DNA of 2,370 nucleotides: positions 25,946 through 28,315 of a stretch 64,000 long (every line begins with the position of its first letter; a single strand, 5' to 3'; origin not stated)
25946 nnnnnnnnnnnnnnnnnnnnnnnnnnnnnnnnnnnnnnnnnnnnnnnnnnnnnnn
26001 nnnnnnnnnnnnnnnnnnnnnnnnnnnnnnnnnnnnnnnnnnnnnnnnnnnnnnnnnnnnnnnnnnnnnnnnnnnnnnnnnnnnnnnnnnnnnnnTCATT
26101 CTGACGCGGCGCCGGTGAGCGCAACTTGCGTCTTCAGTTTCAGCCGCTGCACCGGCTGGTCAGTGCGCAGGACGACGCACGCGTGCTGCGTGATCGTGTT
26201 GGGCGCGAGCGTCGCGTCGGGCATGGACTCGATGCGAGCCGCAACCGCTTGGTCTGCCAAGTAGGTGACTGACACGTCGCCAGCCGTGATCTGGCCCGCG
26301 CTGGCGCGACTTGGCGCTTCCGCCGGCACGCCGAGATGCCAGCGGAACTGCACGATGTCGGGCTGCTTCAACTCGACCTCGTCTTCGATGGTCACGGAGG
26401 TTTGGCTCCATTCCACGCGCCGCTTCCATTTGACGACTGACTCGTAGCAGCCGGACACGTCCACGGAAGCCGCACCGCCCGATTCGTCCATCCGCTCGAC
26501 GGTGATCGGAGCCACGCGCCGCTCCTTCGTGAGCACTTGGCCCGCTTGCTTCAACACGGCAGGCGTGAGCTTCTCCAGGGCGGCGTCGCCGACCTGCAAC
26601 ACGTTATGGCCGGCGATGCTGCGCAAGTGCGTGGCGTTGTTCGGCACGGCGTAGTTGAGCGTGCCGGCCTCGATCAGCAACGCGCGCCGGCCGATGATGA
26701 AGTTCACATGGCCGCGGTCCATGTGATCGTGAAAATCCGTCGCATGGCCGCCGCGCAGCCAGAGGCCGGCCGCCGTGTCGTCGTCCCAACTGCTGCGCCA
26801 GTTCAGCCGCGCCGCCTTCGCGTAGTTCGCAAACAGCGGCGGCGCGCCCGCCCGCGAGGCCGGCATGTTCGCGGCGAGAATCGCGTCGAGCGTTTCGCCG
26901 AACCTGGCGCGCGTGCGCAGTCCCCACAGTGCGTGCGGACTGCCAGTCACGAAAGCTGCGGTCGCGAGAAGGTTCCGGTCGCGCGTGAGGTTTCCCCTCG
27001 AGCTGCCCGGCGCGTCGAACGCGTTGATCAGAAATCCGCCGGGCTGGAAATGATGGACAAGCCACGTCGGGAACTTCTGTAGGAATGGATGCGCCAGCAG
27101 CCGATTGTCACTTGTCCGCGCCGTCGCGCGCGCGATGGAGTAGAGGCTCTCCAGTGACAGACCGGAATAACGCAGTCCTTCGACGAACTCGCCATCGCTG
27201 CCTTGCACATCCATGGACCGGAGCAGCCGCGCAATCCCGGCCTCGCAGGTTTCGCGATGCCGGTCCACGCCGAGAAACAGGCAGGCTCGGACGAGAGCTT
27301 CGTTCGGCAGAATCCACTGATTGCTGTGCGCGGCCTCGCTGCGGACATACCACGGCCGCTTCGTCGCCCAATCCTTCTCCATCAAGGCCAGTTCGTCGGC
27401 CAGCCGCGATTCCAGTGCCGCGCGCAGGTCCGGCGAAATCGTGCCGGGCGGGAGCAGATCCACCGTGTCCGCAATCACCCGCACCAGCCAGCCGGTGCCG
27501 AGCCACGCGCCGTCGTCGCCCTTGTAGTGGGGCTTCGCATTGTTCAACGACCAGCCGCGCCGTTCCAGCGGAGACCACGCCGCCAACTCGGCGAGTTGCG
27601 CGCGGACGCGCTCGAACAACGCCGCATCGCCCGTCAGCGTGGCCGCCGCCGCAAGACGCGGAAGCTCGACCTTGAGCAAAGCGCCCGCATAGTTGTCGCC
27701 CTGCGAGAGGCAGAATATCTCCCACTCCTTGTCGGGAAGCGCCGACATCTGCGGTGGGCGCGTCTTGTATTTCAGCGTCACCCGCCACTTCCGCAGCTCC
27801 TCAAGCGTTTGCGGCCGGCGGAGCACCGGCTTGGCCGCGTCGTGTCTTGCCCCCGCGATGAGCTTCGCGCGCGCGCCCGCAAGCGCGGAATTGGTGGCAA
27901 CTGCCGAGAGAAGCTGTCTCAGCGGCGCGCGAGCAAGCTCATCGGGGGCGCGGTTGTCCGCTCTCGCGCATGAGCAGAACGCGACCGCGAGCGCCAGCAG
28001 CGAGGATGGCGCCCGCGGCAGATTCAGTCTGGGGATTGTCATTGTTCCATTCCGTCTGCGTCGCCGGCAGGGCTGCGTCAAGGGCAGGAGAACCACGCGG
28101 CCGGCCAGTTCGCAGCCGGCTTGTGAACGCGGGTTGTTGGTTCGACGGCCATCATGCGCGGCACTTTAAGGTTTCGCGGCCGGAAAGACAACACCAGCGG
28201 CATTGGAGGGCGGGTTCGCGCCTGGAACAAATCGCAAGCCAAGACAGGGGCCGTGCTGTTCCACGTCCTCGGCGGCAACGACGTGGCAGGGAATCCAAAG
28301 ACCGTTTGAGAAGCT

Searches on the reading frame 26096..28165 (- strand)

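Call 12: search_protein_families(library=pfam, proteins=[window:26096-28165:-], max_evalue=0.001)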
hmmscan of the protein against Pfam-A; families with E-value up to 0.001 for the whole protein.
window:26096-28165:- (689 aa): 1 family
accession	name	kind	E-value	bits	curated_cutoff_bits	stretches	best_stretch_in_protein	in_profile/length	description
PF07940.18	Hepar_II_III_C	-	2.8e-14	53.6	24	1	476-625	36-180/237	Heparinase II/III-like, C-terminal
